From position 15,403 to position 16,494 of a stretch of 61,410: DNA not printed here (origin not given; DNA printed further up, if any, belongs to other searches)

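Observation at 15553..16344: Tandem-duplicated Trp/Tyr-rich secreted protein embedded in the bcs operon: candidate outer-membrane or glycan-binding component replacing BcsC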

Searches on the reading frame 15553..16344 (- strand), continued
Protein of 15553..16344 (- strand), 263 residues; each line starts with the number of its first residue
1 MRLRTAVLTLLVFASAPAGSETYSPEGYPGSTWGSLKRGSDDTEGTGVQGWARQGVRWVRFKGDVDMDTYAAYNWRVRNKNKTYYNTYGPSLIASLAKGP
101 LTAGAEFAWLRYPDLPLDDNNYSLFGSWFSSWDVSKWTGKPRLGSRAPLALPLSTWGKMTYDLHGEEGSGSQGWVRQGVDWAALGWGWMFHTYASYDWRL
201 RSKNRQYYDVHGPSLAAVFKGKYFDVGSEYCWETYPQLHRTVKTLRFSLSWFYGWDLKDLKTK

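Call 37: find_encoding_contigs(protein=P0177, flank=10000, max_places=1)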
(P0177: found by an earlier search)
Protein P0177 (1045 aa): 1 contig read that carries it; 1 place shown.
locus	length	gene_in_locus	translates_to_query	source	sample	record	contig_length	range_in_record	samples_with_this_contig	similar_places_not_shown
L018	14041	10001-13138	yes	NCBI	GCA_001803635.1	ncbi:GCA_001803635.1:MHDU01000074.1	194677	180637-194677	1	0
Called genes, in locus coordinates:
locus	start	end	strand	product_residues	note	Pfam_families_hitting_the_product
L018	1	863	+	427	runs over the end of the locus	PF01964:ThiC_Rad_SAM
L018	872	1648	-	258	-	PF01553:Acyltransferase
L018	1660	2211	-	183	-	PF01966:HD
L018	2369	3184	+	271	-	PF00211:Guanylate_cyc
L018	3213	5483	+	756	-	PF00535:Glycos_transf_2, PF13641:Glyco_tranf_2_3, PF13506:Glyco_transf_21, PF13632:Glyco_trans_2_3, PF03552:Cellulose_synt, PF07238:PilZ (weak)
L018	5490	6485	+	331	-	-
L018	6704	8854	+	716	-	PF03170:CBM_BcsB_1st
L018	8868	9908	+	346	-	PF01270:Glyco_hydro_8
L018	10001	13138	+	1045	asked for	PF12895:ANAPC3 (faint), PF23914:TPR_CcmH_CycH (faint), PF07719:TPR_2 (faint), PF13428:TPR_14 (faint), PF13432:TPR_16 (faint), PF14559:TPR_19 (faint)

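Call 40: search_protein_families(library=pfam, alignment_id=A1, max_evalue=10)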
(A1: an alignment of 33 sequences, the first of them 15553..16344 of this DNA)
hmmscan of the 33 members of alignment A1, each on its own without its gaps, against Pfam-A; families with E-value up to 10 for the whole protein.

A. member 1, window:15553-16344:- (263 aa): 0 families

B. families by the number of members that match (of 33 scanned): 8 families
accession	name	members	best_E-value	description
PF04531.18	Phage_holin_1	8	0.023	Bacteriophage holin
PF14770.11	TMEM18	3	0.038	Transmembrane protein 18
PF11146.13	DUF2905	1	0.0016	Protein of unknown function (DUF2905)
PF11741.13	AMIN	1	0.027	AMIN domain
PF21139.3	BT_MCC_alpha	1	0.18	Methylcrotonyl-CoA carboxylase, alpha-subunit, BT domain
PF21345.3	PcRGLX_2nd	1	0.34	PcRGLX-like protein central beta sandwich domain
PF06347.19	SH3_4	1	1.4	Bacterial SH3 domain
PF20339.3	DUF6634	1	1.8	Family of unknown function (DUF6634)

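Call 49: search_protein_families(library=ncbifam, proteins=[P0185, P0177, P0061, P0066, P0052, P0057, P0058], max_evalue=0.01)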
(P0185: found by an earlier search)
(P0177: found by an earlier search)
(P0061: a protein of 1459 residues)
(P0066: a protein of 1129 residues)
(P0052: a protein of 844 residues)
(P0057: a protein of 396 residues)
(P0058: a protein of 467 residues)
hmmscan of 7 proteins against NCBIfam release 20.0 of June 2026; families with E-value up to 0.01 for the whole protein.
P0185 (952 aa): 8 families
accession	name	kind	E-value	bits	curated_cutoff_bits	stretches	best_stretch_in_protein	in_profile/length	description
TIGR02917.1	PEP_TPR_lipo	equivalog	6.2e-09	34.3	312.2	1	561-707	167-309/899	XrtA/PEP-CTERM system TPR-repeat protein PrsT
TIGR02552.1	LcrH_SycD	equivalog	4.8e-08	32.8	104.8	0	593-643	24-74/136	SycD/LcrH family type III secretion system chaperone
NF007953.1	PRK10672.1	equivalog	0.00053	19.6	201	1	20-95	280-355/362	endolytic peptidoglycan transglycosylase RlpA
NF040959.1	MamA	equivalog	0.00072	19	200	0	577-685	96-199/204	magnetosome protein MamA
NF047371.1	FlcA_CTERM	equivalog_domain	0.00093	17.8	300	0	584-677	470-557/646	periplasmic flagellar collar protein FlcA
TIGR02561.1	HrpB1_HrpK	equivalog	0.0042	17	123.85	0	548-624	12-86/183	HrpB1 family type III secretion system apparatus protein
NF052415.1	T3SS_chap_SctY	equivalog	0.0048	17.4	70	0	461-509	21-69/106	type III secretion apparatus assembly chaperone SctY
NF004680.0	PRK06019.1-6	equivalog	0.0088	14.8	327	0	606-649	199-242/405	5-(carboxyamino)imidazole ribonucleotide synthase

P0177 (1045 aa): 10 families
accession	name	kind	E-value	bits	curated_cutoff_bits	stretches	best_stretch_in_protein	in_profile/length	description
TIGR02552.1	LcrH_SycD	equivalog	2.5e-14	53.2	104.8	3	570-635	7-73/136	SycD/LcrH family type III secretion system chaperone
NF052415.1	T3SS_chap_SctY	equivalog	8.8e-12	45.5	70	1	576-639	1-65/106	type III secretion apparatus assembly chaperone SctY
NF040959.1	MamA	equivalog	3.4e-10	39.7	200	1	330-391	76-135/204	magnetosome protein MamA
TIGR02917.1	PEP_TPR_lipo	equivalog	3.8e-09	35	312.2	1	568-793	214-397/899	XrtA/PEP-CTERM system TPR-repeat protein PrsT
NF047371.1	FlcA_CTERM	equivalog_domain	0.00025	19.6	300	1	693-740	479-526/646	periplasmic flagellar collar protein FlcA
NF008520.0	PRK11447.1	equivalog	0.00033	18.5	858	1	569-760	483-674/1157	cellulose synthase complex outer membrane protein BcsC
NF008757.0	PRK11788.1-5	equivalog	0.00067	18.9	363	1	286-415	140-269/388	lipopolysaccharide assembly protein LapB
TIGR02521.1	type_IV_pilW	equivalog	0.0014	18.2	154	0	317-380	21-84/234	type IV pilus biogenesis/stability protein PilW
NF033920.0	C39_PA2778_fam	equivalog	0.0016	17.9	150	0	694-745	197-248/255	PA2778 family cysteine peptidase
NF052400.1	M48_BAM_BepA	equivalog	0.0027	16.5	570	0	348-398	292-344/483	beta-barrel assembly-enhancing protease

P0061 (1459 aa): 19 families
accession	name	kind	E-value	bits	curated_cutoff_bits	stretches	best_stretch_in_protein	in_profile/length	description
TIGR02917.1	PEP_TPR_lipo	equivalog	4.1e-39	134.2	312.2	5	258-535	369-634/899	XrtA/PEP-CTERM system TPR-repeat protein PrsT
NF052415.1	T3SS_chap_SctY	equivalog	1.3e-26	93.2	70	1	541-600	11-70/106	type III secretion apparatus assembly chaperone SctY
TIGR02552.1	LcrH_SycD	equivalog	4.4e-26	91.2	104.8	4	433-487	20-74/136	SycD/LcrH family type III secretion system chaperone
NF008757.0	PRK11788.1-5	equivalog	3.6e-23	82.3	363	3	224-494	41-311/388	lipopolysaccharide assembly protein LapB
NF040959.1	MamA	equivalog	7.5e-23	81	200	3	155-275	79-196/204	magnetosome protein MamA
NF008756.0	PRK11788.1-4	equivalog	1.9e-18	66.7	474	2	304-431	50-178/389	lipopolysaccharide assembly protein LapB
TIGR02521.1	type_IV_pilW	equivalog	1.2e-15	57.7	154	3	133-312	17-192/234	type IV pilus biogenesis/stability protein PilW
NF008753.0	PRK11788.1-1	equivalog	3.8e-11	42.7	395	1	225-444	42-264/389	lipopolysaccharide assembly protein LapB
TIGR00756.2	PPR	repeat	4.2e-10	39.1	20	0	542-569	6-33/35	pentatricopeptide repeat protein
NF008754.0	PRK11788.1-2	equivalog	2.2e-09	36.9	670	2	215-424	32-241/386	lipopolysaccharide assembly protein LapB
NF033920.0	C39_PA2778_fam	equivalog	1.9e-08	34.1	150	0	413-490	172-249/255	PA2778 family cysteine peptidase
TIGR02795.1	tol_pal_ybgF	equivalog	3.3e-08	34.1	90.1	0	468-564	5-104/119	tol-pal system protein YbgF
TIGR04510.1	mod_pep_cyc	subfamily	5.7e-08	31.7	400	1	156-371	407-618/814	putative peptide modification system cyclase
NF008520.0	PRK11447.1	equivalog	1.2e-06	26.6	858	0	955-1067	591-702/1157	cellulose synthase complex outer membrane protein BcsC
NF047371.1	FlcA_CTERM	equivalog_domain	2.8e-06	26.1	300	1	1024-1098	426-501/646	periplasmic flagellar collar protein FlcA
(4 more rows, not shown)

P0066 (1129 aa): 15 families
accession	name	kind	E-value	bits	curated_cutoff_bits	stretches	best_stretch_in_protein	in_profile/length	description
TIGR02552.1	LcrH_SycD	equivalog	8e-32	109.8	104.8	4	528-593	8-73/136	SycD/LcrH family type III secretion system chaperone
NF052415.1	T3SS_chap_SctY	equivalog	1.4e-22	80.2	70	1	534-602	2-70/106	type III secretion apparatus assembly chaperone SctY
TIGR02917.1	PEP_TPR_lipo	equivalog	1.3e-15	56.4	312.2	4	531-810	492-759/899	XrtA/PEP-CTERM system TPR-repeat protein PrsT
NF040959.1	MamA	equivalog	1.4e-14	54.1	200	2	66-128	74-135/204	magnetosome protein MamA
TIGR03939.1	PGA_TPR_OMP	equivalog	1.7e-14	53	366.65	3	550-607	98-155/800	poly-beta-1,6 N-acetyl-D-glucosamine export porin PgaA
TIGR02521.1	type_IV_pilW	equivalog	8.2e-14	51.7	154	1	70-191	106-224/234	type IV pilus biogenesis/stability protein PilW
NF047371.1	FlcA_CTERM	equivalog_domain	1.3e-11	43.7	300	1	329-381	478-530/646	periplasmic flagellar collar protein FlcA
NF008520.0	PRK11447.1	equivalog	1.1e-08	33.4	858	1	340-652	401-714/1157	cellulose synthase complex outer membrane protein BcsC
TIGR04510.1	mod_pep_cyc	subfamily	2.7e-08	32.8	400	1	67-176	505-609/814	putative peptide modification system cyclase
NF011859.0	PRK15331.1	equivalog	1.6e-06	28.4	184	0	325-380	38-93/165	type III secretion system translocator chaperone SicA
TIGR02561.1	HrpB1_HrpK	equivalog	8.2e-06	25.8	123.85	0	402-489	21-107/183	HrpB1 family type III secretion system apparatus protein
NF052400.1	M48_BAM_BepA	equivalog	2e-05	23.6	570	0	437-503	313-380/483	beta-barrel assembly-enhancing protease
NF008757.0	PRK11788.1-5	equivalog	0.00029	20.1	363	0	419-596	95-269/388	lipopolysaccharide assembly protein LapB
NF033920.0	C39_PA2778_fam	equivalog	0.0023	17.4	150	0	431-490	190-249/255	PA2778 family cysteine peptidase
NF008756.0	PRK11788.1-4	equivalog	0.0088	15.1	474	0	433-594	109-268/389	lipopolysaccharide assembly protein LapB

P0052 (844 aa): 16 families
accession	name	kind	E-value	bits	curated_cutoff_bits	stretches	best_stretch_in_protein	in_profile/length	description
TIGR02552.1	LcrH_SycD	equivalog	2.9e-17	62.7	104.8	2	125-176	23-74/136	SycD/LcrH family type III secretion system chaperone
TIGR02917.1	PEP_TPR_lipo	equivalog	6.8e-12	44.1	312.2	1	358-591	180-404/899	XrtA/PEP-CTERM system TPR-repeat protein PrsT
NF052415.1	T3SS_chap_SctY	equivalog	2.4e-11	44.1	70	1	481-575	9-102/106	type III secretion apparatus assembly chaperone SctY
NF040959.1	MamA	equivalog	7.6e-10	38.6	200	1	467-536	95-163/204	magnetosome protein MamA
TIGR03939.1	PGA_TPR_OMP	equivalog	4.7e-07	28.4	366.65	0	457-589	374-502/800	poly-beta-1,6 N-acetyl-D-glucosamine export porin PgaA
TIGR02521.1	type_IV_pilW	equivalog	8.3e-07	28.8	154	1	133-213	112-194/234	type IV pilus biogenesis/stability protein PilW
TIGR00540.1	TPR_hemY_coli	hypoth_equivalog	8e-06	24.9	142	1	411-531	267-378/385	heme biosynthesis-associated TPR protein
NF033920.0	C39_PA2778_fam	equivalog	3.2e-05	23.5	150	0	473-538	185-250/255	PA2778 family cysteine peptidase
TIGR00756.2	PPR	repeat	4.8e-05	23.2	20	0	274-298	10-34/35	pentatricopeptide repeat protein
TIGR02795.1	tol_pal_ybgF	equivalog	0.00011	22.8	90.1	0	131-188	50-110/119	tol-pal system protein YbgF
NF047558.1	TPR_END_plus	domain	0.00088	19.2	32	1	156-190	1-35/56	TPR end-of-group domain-containing protein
NF047371.1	FlcA_CTERM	equivalog_domain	0.0014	17.2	300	1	475-531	470-526/646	periplasmic flagellar collar protein FlcA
NF052400.1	M48_BAM_BepA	equivalog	0.0015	17.4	570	0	150-209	303-362/483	beta-barrel assembly-enhancing protease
NF008757.0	PRK11788.1-5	equivalog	0.0018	17.5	363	0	478-581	107-211/388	lipopolysaccharide assembly protein LapB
NF008520.0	PRK11447.1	equivalog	0.0029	15.4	858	0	381-530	505-655/1157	cellulose synthase complex outer membrane protein BcsC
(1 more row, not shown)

P0057 (396 aa): 0 families

P0058 (467 aa): 0 families

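Call 50: list_cluster_members(proteins=[P0099, P0100, P0105, P0108, P0111, P0133, P0142, P0090, P0102, P0112])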
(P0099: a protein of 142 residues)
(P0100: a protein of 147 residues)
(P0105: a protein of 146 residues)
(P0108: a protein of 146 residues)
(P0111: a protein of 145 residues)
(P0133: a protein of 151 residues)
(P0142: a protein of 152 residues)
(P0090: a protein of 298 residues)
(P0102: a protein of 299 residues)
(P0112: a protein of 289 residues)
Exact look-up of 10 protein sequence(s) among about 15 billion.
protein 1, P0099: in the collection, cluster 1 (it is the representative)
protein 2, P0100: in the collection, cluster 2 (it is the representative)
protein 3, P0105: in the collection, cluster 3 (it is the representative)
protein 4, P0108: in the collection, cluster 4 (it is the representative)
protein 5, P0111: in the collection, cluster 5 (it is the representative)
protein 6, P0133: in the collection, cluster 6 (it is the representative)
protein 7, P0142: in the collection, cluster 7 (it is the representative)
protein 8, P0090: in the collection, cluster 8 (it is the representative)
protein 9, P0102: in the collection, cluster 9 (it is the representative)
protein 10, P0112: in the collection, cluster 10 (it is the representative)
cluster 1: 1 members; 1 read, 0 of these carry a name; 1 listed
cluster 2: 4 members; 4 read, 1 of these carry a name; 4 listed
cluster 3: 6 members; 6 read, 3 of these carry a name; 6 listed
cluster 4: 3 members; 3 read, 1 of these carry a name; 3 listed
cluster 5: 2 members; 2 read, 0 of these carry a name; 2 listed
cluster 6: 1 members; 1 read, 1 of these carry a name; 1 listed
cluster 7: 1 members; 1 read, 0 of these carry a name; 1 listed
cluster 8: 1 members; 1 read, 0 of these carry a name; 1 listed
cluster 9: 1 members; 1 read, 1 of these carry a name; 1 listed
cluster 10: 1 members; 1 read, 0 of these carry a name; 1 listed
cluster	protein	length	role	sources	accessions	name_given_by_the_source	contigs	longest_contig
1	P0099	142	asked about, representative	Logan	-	-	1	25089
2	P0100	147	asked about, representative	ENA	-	-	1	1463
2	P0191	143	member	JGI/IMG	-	hypothetical protein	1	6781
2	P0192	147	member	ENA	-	-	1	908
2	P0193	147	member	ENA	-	-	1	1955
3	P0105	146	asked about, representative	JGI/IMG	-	hypothetical protein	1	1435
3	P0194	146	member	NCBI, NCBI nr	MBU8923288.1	MAG: hypothetical protein KOO63_15845 [Bacteroidales bacterium] | hypothetical protein [Candidatus Latescibacterota bacterium]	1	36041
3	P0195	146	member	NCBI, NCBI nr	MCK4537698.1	MAG: hypothetical protein KAV42_02750 [Candidatus Krumholzibacteria bacterium] | hypothetical protein [Candidatus Krumholzibacteria bacterium]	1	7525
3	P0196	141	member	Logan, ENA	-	-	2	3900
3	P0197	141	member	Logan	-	-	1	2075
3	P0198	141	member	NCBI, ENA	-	-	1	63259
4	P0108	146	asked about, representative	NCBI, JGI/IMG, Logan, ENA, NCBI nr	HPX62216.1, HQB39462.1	MAG TPA: hypothetical protein PLN25_10680 [Deltaproteobacteria bacterium] | hypothetical protein [Deltaproteobacteria bacterium]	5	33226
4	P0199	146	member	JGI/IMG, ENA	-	-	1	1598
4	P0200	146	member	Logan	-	-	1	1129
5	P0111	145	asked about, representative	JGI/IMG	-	-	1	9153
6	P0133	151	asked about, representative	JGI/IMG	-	hypothetical protein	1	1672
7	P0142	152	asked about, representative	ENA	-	-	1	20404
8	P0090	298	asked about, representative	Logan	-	-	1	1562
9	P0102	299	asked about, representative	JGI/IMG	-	hypothetical protein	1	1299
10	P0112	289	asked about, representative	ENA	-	-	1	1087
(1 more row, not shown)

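Call 51: find_encoding_contigs(protein=P0108, flank=10000, max_places=1)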
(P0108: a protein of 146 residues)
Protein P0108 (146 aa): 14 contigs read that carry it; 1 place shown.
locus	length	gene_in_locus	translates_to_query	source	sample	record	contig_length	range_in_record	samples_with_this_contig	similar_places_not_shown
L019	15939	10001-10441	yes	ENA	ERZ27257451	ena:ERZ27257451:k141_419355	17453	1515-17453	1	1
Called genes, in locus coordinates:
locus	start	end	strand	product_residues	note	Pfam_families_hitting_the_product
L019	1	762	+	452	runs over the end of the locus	PF02878:PGM_PMM_I, PF02879:PGM_PMM_II, PF02880:PGM_PMM_III, PF00408:PGM_PMM_IV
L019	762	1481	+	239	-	PF03740:PdxJ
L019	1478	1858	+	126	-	PF01648:ACPS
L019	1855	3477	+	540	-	PF03853:YjeF_N, PF01256:Carb_kinase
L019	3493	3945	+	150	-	PF00571:CBS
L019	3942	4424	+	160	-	PF02367:TsaE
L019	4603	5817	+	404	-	PF00696:AA_kinase, PF01842:ACT, PF22468:ACT_9, PF13840:ACT_7, PF22468:ACT_9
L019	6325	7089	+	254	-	PF00535:Glycos_transf_2, PF13641:Glyco_tranf_2_3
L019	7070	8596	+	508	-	PF03552:Cellulose_synt, PF13632:Glyco_trans_2_3, PF07238:PilZ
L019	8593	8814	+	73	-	-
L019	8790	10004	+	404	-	PF13231:PMT_2 (weak)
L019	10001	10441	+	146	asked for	-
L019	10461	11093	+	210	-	PF01066:CDP-OH_P_transf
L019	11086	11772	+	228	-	PF12710:HAD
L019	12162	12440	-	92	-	PF00216:Bac_DNA_binding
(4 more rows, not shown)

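Call 52: find_encoding_contigs(protein=P0194, flank=10000, max_places=1)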
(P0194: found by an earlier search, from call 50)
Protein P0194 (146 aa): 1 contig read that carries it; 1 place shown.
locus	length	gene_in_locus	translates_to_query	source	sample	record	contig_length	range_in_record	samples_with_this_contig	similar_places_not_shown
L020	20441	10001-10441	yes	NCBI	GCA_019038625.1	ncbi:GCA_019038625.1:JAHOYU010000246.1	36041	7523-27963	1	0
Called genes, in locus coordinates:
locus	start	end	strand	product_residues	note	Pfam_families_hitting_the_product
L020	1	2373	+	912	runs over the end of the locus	PF20434:BD-FAE, PF00326:Peptidase_S9, PF11306:DUF3108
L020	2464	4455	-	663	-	PF00144:Beta-lactamase, PF13354:Beta-lactamase2 (faint)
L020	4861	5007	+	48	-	-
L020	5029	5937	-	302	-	PF08668:HDOD, PF01966:HD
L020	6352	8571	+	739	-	PF00535:Glycos_transf_2, PF13641:Glyco_tranf_2_3, PF13506:Glyco_transf_21 (faint), PF13632:Glyco_trans_2_3, PF03552:Cellulose_synt, PF07238:PilZ (weak)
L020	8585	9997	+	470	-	PF13231:PMT_2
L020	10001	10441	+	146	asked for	-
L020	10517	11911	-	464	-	PF00072:Response_reg, PF00158:Sigma54_activat, PF14532:Sigma54_activ_2, PF25601:AAA_lid_14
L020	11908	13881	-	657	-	PF02518:HATPase_c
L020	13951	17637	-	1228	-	PF13510:Fer2_4, PF14691:Fer4_20, PF02826:2-Hacid_dh_C (faint), PF07992:Pyr_redox_2, PF13450:NAD_binding_8 (weak), PF13738:Pyr_redox_3 (faint), PF22117:Fer4_Nqo3, PF00384:Molybdopterin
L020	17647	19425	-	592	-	PF01512:Complex1_51K, PF10589:NADH_4Fe-4S, PF12797:Fer4_2 (faint), PF00037:Fer4, PF12837:Fer4_6 (weak), PF14697:Fer4_21 (weak), PF12838:Fer4_7 (weak)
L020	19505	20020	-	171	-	PF01257:2Fe-2S_thioredx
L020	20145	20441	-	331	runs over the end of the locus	PF00072:Response_reg, PF01037:AsnC_trans_reg (weak)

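Call 68: search_dna_similar(query=window:15553-16344:-, collection=plasmids, mode=protein, max_evalue=0.001)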
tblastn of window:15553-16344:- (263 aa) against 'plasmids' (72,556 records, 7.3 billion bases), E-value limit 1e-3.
No match.

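Call 77: fold_search(model_id=the predicted structure, library=pdb)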
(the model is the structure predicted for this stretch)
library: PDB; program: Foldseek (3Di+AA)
matches with E <= 10: 841; with E <= 0.001: 35
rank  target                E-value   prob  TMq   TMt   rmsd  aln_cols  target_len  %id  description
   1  3aeh_A                1.7e-06  1.00  0.40  0.38  14.4       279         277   11  Integral membrane domain of autotransporter Hbp (released 2010-07-07)
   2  9a32_MODEL_1_A        9.4e-06  1.00  0.38  0.30  18.2       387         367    7  Model of E. coli OmpC by in-cell photo-crosslinking MS and deep learning (released 2023-02-24)
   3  3kvn_A                2.7e-05  1.00  0.33  0.19  15.1       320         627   12  Crystal structure of the full-length autotransporter EstA from Pseudomonas aeruginosa (released 2010-01-26)
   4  3kvn_X                3.7e-05  1.00  0.35  0.20  14.8       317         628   12  Crystal structure of the full-length autotransporter EstA from Pseudomonas aeruginosa (released 2010-01-26)
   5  3qq2_C                6.9e-05  1.00  0.34  0.36   9.0       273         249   10  Crystal Structure of the Beta Domain of the Bordetella Autotransporter Brka (released 2011-04-13)
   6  2qom_A                8.8e-05  1.00  0.40  0.40   7.8       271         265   11  The crystal structure of the E.coli EspP autotransporter Beta-domain. (released 2007-11-13)
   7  3qq2_A                1.4e-04  1.00  0.32  0.34   9.7       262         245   10  Crystal Structure of the Beta Domain of the Bordetella Autotransporter Brka (released 2011-04-13)
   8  2iwv_A                1.6e-04  1.00  0.44  0.43  11.5       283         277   11  Structure of the monomeric outer membrane porin OmpG in the open and closed conformation (released 2006-08-14)
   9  8xua_A                1.9e-04  1.00  0.44  0.52   6.1       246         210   10  Oligogalacturonate-specific porin from Vibrio harveyi (VhGalP) (released 2024-12-25)
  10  6ehf                  1.9e-04  1.00  0.30  0.26  13.5       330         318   10  OmpT (in-vitro folded), an outer membrane protein Vibrio cholerae (trimer form) (released 2018-04-25)
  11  8prn                  2.1e-04  1.00  0.32  0.30  15.0       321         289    8  E1M, K50A, R52A, D97A, E99A MUTANT OF RH. BLASTICA PORIN (released 1998-08-12)
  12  6wil                  2.3e-04  1.00  0.37  0.22   9.3       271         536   12  CdiB from Acinetobacter baumannii (released 2020-11-04)
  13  2wjr                  2.5e-04  1.00  0.33  0.39   8.5       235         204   10  NanC porin structure in rhombohedral crystal form. (released 2009-10-13)
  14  2qom_B                2.6e-04  1.00  0.38  0.37   8.0       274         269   10  The crystal structure of the E.coli EspP autotransporter Beta-domain. (released 2007-11-13)
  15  1uyn                  2.6e-04  1.00  0.30  0.29  14.8       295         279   10  Translocator domain of autotransporter NalP from Neisseria meningitidis (released 2004-03-18)
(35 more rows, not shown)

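Call 81: find_encoding_contigs(protein=P0066, flank=10000, max_places=1)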
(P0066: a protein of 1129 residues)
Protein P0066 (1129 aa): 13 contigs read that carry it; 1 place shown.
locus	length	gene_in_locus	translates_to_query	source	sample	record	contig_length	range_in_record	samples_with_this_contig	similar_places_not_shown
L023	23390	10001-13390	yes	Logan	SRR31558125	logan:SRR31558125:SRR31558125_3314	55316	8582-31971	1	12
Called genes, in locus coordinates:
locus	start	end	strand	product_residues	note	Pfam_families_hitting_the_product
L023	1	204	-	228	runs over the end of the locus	PF00072:Response_reg, PF00486:Trans_reg_C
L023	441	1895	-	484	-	PF07690:MFS_1, PF13000:Acatn (weak)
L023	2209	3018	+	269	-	PF00211:Guanylate_cyc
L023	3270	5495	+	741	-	PF00535:Glycos_transf_2, PF13641:Glyco_tranf_2_3, PF13506:Glyco_transf_21, PF13632:Glyco_trans_2_3, PF03552:Cellulose_synt, PF07238:PilZ (weak)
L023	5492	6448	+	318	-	-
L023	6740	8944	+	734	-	PF03170:CBM_BcsB_1st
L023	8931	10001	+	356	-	PF01270:Glyco_hydro_8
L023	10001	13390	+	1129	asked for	PF00515:TPR_1 (faint), PF07719:TPR_2 (faint), PF12895:ANAPC3 (faint), PF13174:TPR_6 (faint), PF13374:TPR_10 (faint), PF13424:TPR_12 (faint), PF13428:TPR_14 (faint), PF13432:TPR_16 (faint), +2 more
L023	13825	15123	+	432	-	PF11658:CBP_BcsG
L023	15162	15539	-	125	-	PF01219:DAGK_prokar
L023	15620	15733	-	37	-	-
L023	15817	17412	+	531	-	PF13677:MotB_plug, PF00691:OmpA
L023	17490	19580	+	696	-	PF12633:Adenyl_cycl_N, PF01295:Adenylate_cycl, PF26690:Adenylate_cycl_3rd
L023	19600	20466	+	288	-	PF01618:MotA_ExbB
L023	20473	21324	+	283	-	-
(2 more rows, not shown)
